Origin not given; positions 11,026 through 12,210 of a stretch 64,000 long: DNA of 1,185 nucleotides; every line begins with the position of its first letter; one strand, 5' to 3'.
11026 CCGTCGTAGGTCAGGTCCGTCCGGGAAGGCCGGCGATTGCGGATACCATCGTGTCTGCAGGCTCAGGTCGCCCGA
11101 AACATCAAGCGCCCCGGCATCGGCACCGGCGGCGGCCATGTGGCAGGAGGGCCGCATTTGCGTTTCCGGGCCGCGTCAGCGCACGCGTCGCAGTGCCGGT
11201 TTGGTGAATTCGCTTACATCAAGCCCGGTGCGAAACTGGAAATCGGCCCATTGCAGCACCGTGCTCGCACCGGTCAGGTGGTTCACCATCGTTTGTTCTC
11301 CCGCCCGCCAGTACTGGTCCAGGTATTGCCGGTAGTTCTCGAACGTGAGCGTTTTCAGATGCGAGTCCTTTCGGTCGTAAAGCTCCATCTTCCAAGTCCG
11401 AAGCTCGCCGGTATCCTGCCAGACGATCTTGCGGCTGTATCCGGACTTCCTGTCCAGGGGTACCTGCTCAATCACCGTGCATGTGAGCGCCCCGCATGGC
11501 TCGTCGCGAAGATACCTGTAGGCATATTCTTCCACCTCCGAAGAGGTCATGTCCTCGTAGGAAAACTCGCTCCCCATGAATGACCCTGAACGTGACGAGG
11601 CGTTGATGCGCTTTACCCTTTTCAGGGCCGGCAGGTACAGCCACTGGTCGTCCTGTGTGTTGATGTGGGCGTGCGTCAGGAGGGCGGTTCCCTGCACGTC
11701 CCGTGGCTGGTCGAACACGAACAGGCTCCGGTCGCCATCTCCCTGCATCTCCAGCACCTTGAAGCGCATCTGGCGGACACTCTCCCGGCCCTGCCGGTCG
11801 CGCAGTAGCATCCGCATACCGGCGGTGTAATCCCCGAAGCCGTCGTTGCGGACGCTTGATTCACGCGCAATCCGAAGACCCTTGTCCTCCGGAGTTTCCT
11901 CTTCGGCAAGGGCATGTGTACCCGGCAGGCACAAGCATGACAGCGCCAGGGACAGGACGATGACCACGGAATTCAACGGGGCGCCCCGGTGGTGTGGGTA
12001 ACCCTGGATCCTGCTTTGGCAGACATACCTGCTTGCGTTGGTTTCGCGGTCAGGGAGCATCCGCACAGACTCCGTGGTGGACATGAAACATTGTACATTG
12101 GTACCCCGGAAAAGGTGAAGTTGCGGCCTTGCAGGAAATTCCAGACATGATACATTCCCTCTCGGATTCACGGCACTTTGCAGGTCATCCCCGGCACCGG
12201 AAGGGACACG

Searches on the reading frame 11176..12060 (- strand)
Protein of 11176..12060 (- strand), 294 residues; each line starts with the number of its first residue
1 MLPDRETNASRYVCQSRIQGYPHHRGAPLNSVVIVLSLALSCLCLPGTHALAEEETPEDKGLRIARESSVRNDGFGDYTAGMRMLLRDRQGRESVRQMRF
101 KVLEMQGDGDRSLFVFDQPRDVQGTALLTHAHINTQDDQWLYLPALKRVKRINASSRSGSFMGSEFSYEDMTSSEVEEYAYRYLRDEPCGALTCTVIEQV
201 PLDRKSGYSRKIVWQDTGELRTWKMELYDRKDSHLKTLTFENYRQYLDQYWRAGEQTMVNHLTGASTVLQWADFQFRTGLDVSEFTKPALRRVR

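Call 93: search_protein_families(library=pfam, proteins=[window:11176-12060:-], max_evalue=0.01)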
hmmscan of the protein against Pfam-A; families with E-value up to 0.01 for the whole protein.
window:11176-12060:- (294 aa): 2 families
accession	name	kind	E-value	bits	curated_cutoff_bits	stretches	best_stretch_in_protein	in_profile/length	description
PF17131.11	LolA_like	-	8.5e-59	198.7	30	1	110-292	3-184/184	Outer membrane lipoprotein-sorting protein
PF07044.18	DUF1329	-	1.7e-08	34.6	23.1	1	111-170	142-206/368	Protein of unknown function (DUF1329)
